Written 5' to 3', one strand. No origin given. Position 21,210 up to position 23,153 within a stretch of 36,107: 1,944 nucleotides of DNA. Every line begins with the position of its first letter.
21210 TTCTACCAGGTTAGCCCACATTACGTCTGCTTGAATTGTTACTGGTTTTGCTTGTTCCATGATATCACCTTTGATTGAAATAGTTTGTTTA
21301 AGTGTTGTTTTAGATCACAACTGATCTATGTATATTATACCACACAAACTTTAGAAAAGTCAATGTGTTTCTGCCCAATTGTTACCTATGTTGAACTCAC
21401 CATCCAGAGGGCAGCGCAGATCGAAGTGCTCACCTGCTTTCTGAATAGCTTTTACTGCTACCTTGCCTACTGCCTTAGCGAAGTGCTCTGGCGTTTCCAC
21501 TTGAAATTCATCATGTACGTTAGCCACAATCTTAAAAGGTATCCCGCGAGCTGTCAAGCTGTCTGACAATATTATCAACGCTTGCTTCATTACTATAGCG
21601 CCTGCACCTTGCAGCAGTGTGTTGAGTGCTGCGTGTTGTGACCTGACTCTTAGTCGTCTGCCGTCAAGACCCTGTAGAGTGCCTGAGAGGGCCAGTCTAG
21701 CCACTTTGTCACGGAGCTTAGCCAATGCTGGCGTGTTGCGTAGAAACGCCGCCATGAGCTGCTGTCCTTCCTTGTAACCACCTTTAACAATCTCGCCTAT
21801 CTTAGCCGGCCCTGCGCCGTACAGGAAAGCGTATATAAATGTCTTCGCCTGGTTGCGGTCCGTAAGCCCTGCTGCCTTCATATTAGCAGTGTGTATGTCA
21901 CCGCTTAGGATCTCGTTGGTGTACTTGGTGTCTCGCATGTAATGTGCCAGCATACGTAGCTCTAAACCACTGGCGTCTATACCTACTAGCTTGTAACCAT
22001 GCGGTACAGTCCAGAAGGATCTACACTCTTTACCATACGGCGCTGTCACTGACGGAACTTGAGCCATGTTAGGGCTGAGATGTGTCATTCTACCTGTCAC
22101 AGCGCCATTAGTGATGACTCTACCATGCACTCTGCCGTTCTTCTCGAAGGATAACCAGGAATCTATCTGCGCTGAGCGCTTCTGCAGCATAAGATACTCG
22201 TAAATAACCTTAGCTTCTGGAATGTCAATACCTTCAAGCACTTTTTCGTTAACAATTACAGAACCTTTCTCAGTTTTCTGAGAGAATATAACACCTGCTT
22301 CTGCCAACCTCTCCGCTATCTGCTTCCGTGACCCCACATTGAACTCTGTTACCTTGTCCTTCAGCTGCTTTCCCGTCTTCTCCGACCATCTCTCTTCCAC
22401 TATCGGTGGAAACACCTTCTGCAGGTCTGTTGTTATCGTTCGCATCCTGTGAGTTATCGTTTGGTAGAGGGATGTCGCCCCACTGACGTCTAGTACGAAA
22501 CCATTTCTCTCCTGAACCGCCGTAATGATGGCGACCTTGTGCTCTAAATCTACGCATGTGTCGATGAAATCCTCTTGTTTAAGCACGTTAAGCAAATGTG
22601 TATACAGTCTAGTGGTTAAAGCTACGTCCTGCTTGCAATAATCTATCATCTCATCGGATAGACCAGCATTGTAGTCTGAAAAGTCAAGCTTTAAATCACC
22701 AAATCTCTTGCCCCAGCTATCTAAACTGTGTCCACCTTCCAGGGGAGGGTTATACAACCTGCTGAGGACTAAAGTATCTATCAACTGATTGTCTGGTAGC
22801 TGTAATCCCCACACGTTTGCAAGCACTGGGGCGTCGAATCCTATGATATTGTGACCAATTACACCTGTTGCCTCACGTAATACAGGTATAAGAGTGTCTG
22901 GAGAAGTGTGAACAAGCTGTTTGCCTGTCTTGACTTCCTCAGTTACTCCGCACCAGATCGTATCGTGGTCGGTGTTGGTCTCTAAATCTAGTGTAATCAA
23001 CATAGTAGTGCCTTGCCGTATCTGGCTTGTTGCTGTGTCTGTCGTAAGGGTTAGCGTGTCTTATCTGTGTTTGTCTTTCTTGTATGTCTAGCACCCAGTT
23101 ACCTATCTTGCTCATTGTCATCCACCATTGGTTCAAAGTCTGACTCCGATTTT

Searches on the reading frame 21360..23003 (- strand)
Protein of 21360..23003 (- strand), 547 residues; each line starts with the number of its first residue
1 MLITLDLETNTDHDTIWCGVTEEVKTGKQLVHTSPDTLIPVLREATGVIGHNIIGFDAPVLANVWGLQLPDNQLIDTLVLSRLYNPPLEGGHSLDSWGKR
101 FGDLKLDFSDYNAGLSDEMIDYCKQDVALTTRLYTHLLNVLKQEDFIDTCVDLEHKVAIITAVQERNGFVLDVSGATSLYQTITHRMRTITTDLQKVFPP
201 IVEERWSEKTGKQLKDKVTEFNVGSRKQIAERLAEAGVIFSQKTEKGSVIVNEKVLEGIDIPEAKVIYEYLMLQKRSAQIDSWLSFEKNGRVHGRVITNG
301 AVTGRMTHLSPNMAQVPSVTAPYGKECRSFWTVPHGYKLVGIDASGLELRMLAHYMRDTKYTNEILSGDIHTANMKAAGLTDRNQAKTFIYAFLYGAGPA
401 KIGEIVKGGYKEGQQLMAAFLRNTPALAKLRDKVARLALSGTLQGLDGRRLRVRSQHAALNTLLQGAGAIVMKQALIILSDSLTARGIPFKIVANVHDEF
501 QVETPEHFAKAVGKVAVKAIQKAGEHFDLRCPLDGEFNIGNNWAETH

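Call 7: search_protein_families(library=phrogs, proteins=[window:21360-23003:-], max_evalue=0.001)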
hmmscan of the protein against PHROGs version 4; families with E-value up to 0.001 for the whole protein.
window:21360-23003:- (547 aa): 14 families
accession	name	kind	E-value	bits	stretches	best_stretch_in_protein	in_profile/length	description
phrog_17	-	DNA, RNA and nucleotide metabolism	1.6e-139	468.1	1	3-546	673-1233/1445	DNA polymerase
phrog_15971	-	DNA, RNA and nucleotide metabolism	3e-101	340.3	1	151-547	4-376/376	DNA polymerase I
phrog_6375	-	DNA, RNA and nucleotide metabolism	3.6e-24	86.8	1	394-547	1-204/204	DNA polymerase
phrog_8888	-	DNA, RNA and nucleotide metabolism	6.8e-20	73.2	1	328-510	2-198/295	DNA polymerase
phrog_403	-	DNA, RNA and nucleotide metabolism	1.6e-16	61.1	1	38-145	134-254/321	DNA polymerase exonuclease subunit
phrog_24147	-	DNA, RNA and nucleotide metabolism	1.1e-14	55.5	1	457-547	3-93/93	DNA polymerase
phrog_12241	-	DNA, RNA and nucleotide metabolism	9e-11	42.4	1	122-317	283-494/502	DNA polymerase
phrog_2573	-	DNA, RNA and nucleotide metabolism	2.1e-10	41.3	1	335-528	15-253/336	DNA polymerase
phrog_23226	-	DNA, RNA and nucleotide metabolism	6.7e-09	35.7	1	276-374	278-377/611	DNA polymerase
phrog_5995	-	DNA, RNA and nucleotide metabolism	8.3e-09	36.3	1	458-545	82-177/236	DNA polymerase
phrog_16667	-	DNA, RNA and nucleotide metabolism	8.7e-07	29.7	1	410-488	9-90/229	DNA polymerase I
phrog_10285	-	DNA, RNA and nucleotide metabolism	1.2e-06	28.8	0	457-510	235-290/321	DNA polymerase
phrog_38876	-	DNA, RNA and nucleotide metabolism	1e-05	27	1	91-140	44-96/111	DNA polymerase exonuclease subunit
phrog_192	-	DNA, RNA and nucleotide metabolism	0.0005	20.5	0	42-101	185-244/397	DNA polymerase exonuclease subunit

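Call 36: search_dna_similar(query=window:21360-23003:-, collection=phages, mode=protein, max_rows=15)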
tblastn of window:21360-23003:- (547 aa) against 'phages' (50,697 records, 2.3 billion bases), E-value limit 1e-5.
Records with a match: 4831; places in all: 5110; records where one place covers at least 80% of the query: 2489.
Best place of each record, by identity: <60% 4831.
By first word of the organism name: Mycobacterium 805; Escherichia 642; Pseudomonas 506; Klebsiella 494; Staphylococcus 288; Vibrio 275; Salmonella 175; Bacillus 166; Microbacterium 123; Yersinia 85; and 122 more.
By host as written in the record: - 587; Mycobacterium smegmatis mc2 155 587; Klebsiella pneumoniae 244; Escherichia coli 233; Pseudomonas aeruginosa 134; Mycobacterium smegmatis mc#155 105; Staphylococcus aureus 97; Pseudomonas aeruginosa PAO1 66; and 942 more.
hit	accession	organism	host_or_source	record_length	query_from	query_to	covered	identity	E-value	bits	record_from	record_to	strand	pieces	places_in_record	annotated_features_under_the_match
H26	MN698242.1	Pelagibacter phage HTVC103P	Candidatus Pelagibacter sp. HTCC7211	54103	3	547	100%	50.4%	7e-162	516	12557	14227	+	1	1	DNA polymerase | hypothetical protein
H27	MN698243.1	Pelagibacter phage HTVC104P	Candidatus Pelagibacter sp. HTCC7211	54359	3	547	100%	50.3%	9e-162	515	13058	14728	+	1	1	DNA polymerase | hypothetical protein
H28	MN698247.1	Pelagibacter phage HTVC115P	Candidatus Pelagibacter sp. HTCC7211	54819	14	547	98%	47.5%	9e-149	478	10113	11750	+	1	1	DNA polymerase | hypothetical protein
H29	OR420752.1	Roseobacter phage CRP-403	Paracoccaceae bacterium strain FZCC0037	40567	6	547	99%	44.9%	1e-128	420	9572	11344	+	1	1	DNA polymerase | hypothetical protein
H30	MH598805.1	Pelagibacter phage HTVC109P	Candidatus Pelagibacter sp. HTCC7211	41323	1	547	100%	44.0%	3e-129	421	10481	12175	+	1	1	DNA polymerase | hypothetical protein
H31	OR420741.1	Roseobacter phage CRP-118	Paracoccaceae bacterium strain FZCC0023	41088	6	547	99%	43.4%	2e-117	388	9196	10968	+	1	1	DNA polymerase | hypothetical protein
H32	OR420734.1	Roseobacter phage CRP-804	Paracoccaceae bacterium strain FZCC0196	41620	6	547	99%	43.4%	9e-122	400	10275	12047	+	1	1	DNA polymerase | hypothetical protein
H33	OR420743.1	Roseobacter phage CRP-125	Paracoccaceae bacterium strain FZCC0023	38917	3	547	100%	43.0%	1e-121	400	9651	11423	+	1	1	DNA polymerase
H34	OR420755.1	Roseobacter phage CRP-113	Paracoccaceae bacterium strain FZCC0023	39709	3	547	100%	42.6%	1e-123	405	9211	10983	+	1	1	DNA polymerase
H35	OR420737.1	Roseobacter phage CRP-171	Paracoccaceae bacterium strain FZCC0023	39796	3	547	100%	42.5%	1e-123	405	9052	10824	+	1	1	DNA polymerase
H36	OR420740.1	Roseobacter phage CRP-114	Paracoccaceae bacterium strain FZCC0023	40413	3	547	100%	42.1%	5e-117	386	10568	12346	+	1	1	DNA polymerase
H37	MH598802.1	Pelagibacter phage HTVC201P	Candidatus Pelagibacter sp. FZCC0015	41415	5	547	99%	42.3%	1e-124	408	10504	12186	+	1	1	DNA polymerase | hypothetical protein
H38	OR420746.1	Roseobacter phage CRP-227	Paracoccaceae bacterium strain FZCC0040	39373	3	547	100%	42.0%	2e-118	390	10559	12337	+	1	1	DNA polymerase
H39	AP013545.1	uncultured phage MedDCM-OCT-S46-C10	metagenomic fosmid library constructed ...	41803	1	547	100%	41.7%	1e-121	400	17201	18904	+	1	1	DNA polymerase | hypothetical protein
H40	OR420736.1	Pelagibacter phage HTVC304P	Candidatus Pelagibacter sp.FZCC0233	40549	5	547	99%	41.9%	2e-124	407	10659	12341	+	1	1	DNA polymerase | hypothetical protein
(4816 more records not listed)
